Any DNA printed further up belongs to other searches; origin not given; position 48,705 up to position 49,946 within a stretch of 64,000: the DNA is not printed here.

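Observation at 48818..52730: Four-gene operon (PfkB kinase, class II aldolase, beta-hydroxyacid dehydrogenase, zinc-ribbon acyltransferase) with a possibly leaderless first gene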

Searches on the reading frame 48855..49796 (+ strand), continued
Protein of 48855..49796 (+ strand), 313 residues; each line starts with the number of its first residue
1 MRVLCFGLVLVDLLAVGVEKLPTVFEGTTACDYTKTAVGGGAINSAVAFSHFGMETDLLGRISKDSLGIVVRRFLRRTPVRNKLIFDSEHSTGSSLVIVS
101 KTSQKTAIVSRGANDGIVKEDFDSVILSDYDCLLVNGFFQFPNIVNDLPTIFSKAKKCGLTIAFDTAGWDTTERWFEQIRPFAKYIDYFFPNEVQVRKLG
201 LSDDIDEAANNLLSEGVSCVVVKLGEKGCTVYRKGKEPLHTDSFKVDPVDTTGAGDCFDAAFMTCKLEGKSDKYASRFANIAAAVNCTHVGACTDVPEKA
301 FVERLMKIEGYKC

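Call 29: find_encoding_contigs(protein=P0015, flank=9000, max_places=2)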
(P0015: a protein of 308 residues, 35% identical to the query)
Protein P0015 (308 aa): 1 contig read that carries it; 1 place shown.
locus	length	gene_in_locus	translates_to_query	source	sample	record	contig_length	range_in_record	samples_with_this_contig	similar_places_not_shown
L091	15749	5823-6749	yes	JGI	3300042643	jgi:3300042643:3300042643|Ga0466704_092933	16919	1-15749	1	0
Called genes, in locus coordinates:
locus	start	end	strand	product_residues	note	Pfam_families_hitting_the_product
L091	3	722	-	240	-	?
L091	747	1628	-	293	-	PF00528:BPD_transp_1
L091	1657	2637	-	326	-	PF00528:BPD_transp_1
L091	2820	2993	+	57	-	-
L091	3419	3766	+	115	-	-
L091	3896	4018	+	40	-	-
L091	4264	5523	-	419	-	PF00480:ROK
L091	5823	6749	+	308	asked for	PF00294:PfkB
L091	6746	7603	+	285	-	PF01116:F_bP_aldolase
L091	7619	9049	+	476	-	-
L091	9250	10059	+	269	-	PF00528:BPD_transp_1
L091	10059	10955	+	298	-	-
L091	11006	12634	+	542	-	PF01547:SBP_bac_1, PF13416:SBP_bac_8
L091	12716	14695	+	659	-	PF00150:Cellulase (weak), PF01301:Glyco_hydro_35 (weak), PF02449:Glyco_hydro_42, PF08532:Glyco_hydro_42M, PF08533:Glyco_hydro_42C (weak)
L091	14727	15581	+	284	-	PF03446:NAD_binding_2, PF14833:NAD_binding_11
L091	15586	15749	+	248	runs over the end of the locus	PF01925:TauE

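Call 30: find_encoding_contigs(protein=P0010, flank=9000, max_places=2)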
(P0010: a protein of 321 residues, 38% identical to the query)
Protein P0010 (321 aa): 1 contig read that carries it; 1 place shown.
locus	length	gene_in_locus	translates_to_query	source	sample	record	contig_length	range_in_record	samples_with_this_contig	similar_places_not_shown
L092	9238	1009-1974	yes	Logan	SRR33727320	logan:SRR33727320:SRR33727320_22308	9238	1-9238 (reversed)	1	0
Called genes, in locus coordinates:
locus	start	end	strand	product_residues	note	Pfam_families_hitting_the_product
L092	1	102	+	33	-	?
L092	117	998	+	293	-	PF00528:BPD_transp_1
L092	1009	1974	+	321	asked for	PF00294:PfkB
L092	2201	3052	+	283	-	PF01116:F_bP_aldolase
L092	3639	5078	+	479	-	-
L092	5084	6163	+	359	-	PF01263:Aldose_epim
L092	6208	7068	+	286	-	PF03446:NAD_binding_2, PF03807:F420_oxidored (weak), PF14833:NAD_binding_11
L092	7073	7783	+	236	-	PF01925:TauE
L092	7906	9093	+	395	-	PF12802:MarR_2 (faint), PF00480:ROK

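Call 31: find_encoding_contigs(protein=P0009, flank=9000, max_places=2)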
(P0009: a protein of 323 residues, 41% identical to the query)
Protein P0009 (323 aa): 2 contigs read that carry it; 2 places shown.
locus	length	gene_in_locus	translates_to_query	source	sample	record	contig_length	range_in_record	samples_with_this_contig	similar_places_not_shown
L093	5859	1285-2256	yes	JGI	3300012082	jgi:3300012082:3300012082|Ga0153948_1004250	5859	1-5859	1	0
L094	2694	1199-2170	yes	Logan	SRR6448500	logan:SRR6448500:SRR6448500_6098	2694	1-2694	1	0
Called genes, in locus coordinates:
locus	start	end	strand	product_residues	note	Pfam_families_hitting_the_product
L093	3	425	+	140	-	?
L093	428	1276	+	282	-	PF00528:BPD_transp_1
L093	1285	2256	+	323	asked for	PF00294:PfkB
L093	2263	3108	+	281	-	PF01116:F_bP_aldolase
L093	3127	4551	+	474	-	PF02952:Fucose_iso_C (weak)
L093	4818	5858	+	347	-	?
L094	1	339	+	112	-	?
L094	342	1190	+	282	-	PF00528:BPD_transp_1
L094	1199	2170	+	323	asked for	PF00294:PfkB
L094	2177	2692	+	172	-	?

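Call 32: search_solved_structures(query=L003:1761-4238:-, max_evalue=1e-30)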
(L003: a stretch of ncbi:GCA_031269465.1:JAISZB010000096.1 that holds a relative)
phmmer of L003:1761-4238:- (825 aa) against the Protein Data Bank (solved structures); distinct sequences matched with E-value up to 1e-30: 31.
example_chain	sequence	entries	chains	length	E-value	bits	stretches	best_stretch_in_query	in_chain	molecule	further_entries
5ymr_B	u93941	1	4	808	0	1114.8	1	26-824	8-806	Formate acetyltransferase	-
7kq3_A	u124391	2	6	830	0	1071.4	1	7-824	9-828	Isethionate sulfite-lyase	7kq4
6lon_B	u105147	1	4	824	0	1044.6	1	6-823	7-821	PFL2/glycerol dehydratase family glycyl radical enzyme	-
8iof_A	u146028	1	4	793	1.7e-144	486.1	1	28-822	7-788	Benzylsuccinate synthase alpha subunit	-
9f3w_A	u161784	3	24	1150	1.4e-142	479.8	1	28-821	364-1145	Choline trimethylamine-lyase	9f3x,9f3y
8id1_A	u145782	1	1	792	1.4e-142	479.8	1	28-823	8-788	Formate C-acetyltransferase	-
1r8w_A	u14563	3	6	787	1.5e-137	463.1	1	29-825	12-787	glycerol dehydratase | B12-independent glycerol dehydratase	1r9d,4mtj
5i2a_A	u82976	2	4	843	3.9e-129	435.3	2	28-627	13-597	Diol-dehydratase | Diol dehydratase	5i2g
6vue_A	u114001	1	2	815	4.5e-126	425.2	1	20-822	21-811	Choline trimethylamine-lyase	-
5faw_A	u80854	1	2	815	5.3e-126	424.9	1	20-822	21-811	Choline trimethylamine-lyase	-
5fay_A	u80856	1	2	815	6.4e-126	424.7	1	20-822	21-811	Choline trimethylamine-lyase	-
5fau_A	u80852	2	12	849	7.4e-126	424.5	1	28-822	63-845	Choline trimethylamine-lyase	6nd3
9r0v_A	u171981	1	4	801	8.3e-126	424.3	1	29-822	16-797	Choline trimethylamine-lyase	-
9ht9_A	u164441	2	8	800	9.7e-126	424.1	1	31-822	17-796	Choline trimethylamine-lyase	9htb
5fav_A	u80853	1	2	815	1.2e-125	423.8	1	20-822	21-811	Choline trimethylamine-lyase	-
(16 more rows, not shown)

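Call 34: search_solved_structures(query=window:48855-49796:+, max_evalue=1e-15, show_alignments=0)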
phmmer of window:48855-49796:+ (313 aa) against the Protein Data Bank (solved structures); distinct sequences matched with E-value up to 1e-15: 12.
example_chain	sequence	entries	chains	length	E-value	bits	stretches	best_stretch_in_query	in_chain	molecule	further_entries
3h49_A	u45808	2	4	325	6.6e-32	114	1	3-307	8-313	Ribokinase | Uncharacterized sugar kinase ydjH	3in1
1vm7_A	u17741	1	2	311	5e-25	91.4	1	92-307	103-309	ribokinase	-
6ilr_A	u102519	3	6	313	2.1e-23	86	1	15-308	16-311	Ribokinase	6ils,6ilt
5zwy_A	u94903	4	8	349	9.6e-23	83.9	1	7-297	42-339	Ribokinase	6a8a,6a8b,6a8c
6znx_A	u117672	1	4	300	8.7e-20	74.2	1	4-306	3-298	Ribokinase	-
8cqx_A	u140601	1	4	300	1.2e-19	73.7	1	4-306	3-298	Ribokinase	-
11bl_A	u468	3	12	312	2.3e-17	66.2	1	2-305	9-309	Ribokinase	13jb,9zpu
1gqt_A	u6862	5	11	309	3e-17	65.8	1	16-303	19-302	RIBOKINASE | PROTEIN (RIBOKINASE)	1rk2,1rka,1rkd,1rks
7ag6_A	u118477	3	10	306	5.8e-17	64.9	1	1-298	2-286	Sulfofructose kinase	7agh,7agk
4x8f_A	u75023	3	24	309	6.1e-17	64.8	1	33-306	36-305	Ribokinase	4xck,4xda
3ry7_A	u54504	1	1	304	2.5e-16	62.8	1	32-297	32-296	Ribokinase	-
3hj6_A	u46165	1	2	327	7.4e-16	61.3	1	3-301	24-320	Fructokinase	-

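Call 41: search_protein_families(library=ncbifam, proteins=[L004:8706-10145:+, L004:10142-11230:+, L004:12156-12869:+, L004:119-2098:-, L004:2634-4232:+, L003:6572-7981:+], max_evalue=0.00001)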
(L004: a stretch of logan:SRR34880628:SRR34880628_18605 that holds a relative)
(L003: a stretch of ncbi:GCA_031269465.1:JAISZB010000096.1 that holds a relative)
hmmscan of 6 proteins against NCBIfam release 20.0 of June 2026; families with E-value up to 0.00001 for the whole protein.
L004:8706-10145:+ (479 aa): 1 family
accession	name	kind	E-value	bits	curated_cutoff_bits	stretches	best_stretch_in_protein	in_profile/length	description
NF048012.1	SlpQosIsomSftI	equivalog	1e-46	159.6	700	1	38-463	32-439/443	sulfoquinovose isomerase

L004:10142-11230:+ (362 aa): 2 families
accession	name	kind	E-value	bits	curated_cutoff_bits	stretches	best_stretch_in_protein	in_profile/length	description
TIGR02636.1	galM_Leloir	equivalog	1.2e-96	323.7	397.65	1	17-356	1-335/336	galactose-1-epimerase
NF008277.0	PRK11055.1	subfamily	8.1e-87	291.6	240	1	15-357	11-347/349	galactose-1-epimerase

L004:12156-12869:+ (237 aa): 0 families

L004:119-2098:- (659 aa): 0 families

L004:2634-4232:+ (532 aa): 0 families

L003:6572-7981:+ (469 aa): 1 family
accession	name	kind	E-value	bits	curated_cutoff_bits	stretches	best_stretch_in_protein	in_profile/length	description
NF048012.1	SlpQosIsomSftI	equivalog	9.7e-37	126.7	700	1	47-459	38-440/443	sulfoquinovose isomerase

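Call 42: search_protein_families(library=pfam, proteins=[L004:8706-10145:+, L003:6572-7981:+, L091:7619-9049:+, L091:10059-10955:+], max_evalue=0.01)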
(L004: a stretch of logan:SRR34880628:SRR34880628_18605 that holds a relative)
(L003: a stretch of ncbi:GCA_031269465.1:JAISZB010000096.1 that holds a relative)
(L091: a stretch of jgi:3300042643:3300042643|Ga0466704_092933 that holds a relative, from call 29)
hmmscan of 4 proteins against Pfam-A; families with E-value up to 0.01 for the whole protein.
L004:8706-10145:+ (479 aa): 1 family
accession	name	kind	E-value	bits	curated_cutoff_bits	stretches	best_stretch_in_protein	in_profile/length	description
PF02952.23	Fucose_iso_C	-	1.2e-05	25.4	29.3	1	369-463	41-138/143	L-fucose isomerase, C-terminal domain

L003:6572-7981:+ (469 aa): 1 family
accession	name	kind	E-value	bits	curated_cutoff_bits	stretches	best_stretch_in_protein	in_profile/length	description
PF02952.23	Fucose_iso_C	-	0.0028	17.7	29.3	1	425-460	99-140/143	L-fucose isomerase, C-terminal domain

L091:7619-9049:+ (476 aa): 1 family
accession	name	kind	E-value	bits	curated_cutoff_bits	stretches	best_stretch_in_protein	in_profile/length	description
PF02952.23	Fucose_iso_C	-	0.00012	22.2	29.3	1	332-461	3-137/143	L-fucose isomerase, C-terminal domain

L091:10059-10955:+ (298 aa): 1 family
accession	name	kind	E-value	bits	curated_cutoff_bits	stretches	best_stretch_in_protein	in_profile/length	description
PF00528.27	BPD_transp_1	-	0.00055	20.2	26.4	1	104-291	10-182/184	Binding-protein-dependent transport system inner membrane component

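Call 59: find_encoding_contigs(protein=P0012, flank=9000, max_places=3)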
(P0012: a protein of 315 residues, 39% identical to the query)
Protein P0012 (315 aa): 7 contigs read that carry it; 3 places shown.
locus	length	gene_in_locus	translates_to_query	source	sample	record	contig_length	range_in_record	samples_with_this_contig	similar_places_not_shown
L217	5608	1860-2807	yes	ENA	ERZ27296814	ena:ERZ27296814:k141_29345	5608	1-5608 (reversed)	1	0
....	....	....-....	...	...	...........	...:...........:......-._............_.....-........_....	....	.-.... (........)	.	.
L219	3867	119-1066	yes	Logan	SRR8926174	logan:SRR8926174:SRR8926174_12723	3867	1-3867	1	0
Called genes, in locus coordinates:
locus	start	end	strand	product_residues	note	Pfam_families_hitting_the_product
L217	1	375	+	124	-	?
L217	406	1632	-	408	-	PF00480:ROK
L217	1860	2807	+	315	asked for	PF00294:PfkB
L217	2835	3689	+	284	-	PF01116:F_bP_aldolase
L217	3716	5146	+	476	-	PF02952:Fucose_iso_C (weak)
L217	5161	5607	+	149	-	?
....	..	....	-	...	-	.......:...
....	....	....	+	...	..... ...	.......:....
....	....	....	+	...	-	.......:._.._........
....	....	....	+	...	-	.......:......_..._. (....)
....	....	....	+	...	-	?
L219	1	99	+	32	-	?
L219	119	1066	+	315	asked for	PF00294:PfkB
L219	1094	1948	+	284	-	PF01116:F_bP_aldolase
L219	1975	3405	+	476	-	PF02952:Fucose_iso_C (weak)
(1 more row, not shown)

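Call 60: find_encoding_contigs(protein=P0008, flank=9000, max_places=3)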
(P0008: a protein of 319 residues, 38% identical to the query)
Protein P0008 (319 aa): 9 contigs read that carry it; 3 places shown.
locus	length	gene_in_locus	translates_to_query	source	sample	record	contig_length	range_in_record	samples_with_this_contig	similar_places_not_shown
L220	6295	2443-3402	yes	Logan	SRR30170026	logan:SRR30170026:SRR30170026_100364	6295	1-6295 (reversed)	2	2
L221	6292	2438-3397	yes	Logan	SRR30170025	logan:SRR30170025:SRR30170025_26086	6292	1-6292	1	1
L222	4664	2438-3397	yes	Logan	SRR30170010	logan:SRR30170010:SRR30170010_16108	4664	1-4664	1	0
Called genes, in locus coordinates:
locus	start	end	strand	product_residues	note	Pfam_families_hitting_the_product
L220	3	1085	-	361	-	?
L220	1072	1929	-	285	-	PF00072:Response_reg, PF00165:HTH_AraC, PF12833:HTH_18, PF00165:HTH_AraC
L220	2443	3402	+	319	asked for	PF00294:PfkB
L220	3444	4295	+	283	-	PF01116:F_bP_aldolase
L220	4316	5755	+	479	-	-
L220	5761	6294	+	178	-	?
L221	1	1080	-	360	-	?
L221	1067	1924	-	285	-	PF00072:Response_reg, PF00165:HTH_AraC, PF12833:HTH_18, PF00165:HTH_AraC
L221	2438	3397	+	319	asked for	PF00294:PfkB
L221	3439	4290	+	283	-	PF01116:F_bP_aldolase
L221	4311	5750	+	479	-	-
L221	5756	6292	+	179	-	?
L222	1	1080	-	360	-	?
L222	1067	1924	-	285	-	PF00072:Response_reg, PF00165:HTH_AraC, PF12833:HTH_18, PF00165:HTH_AraC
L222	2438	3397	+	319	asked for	PF00294:PfkB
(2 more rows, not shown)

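Call 80: predict_structure(alignment_id=A5)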
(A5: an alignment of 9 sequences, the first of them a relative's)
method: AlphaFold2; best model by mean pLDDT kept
length: 389 residues; sequences in the alignment: 9
mean_pLDDT: 78.6   pTM: 0.71
mean pLDDT of the five models: 78.6, 78.3, 77.5, 75.8, 75.4
residues with pLDDT >= 90: 105; 70-90: 184; 50-70: 81; < 50: 19
segments of 3 or more residues with pLDDT < 50: 92-95, 155-158, 160-163
pLDDT, mean of each block of 10 residues (from residue 1): 66 80 79 91 78 79 77 55 63 58 85 79 67 88 91 54 57 93 96 87 55 68 88 90 91 82 77 90 91 89 63 74 92 87 81 74 79 84 89
secondary structure, 60 per line:
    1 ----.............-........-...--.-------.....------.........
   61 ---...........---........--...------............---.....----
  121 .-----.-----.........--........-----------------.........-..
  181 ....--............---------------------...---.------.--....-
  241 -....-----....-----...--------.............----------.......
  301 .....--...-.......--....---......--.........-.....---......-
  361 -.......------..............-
elements in order: H5-17 H19-26 E28-30 E41-45 H52-59 E64-69 H70-74 H78-85 E88-90 H97-108 E112-116 H133-141 E144-151 E169-177 H179-184 H187-198 E236-239 E242-245 E251-254 E260-262 H271-283 E294-305 E312-318 E321-324 E328-333 E336-341 E346-350 E354-359 E362-368 H375-388
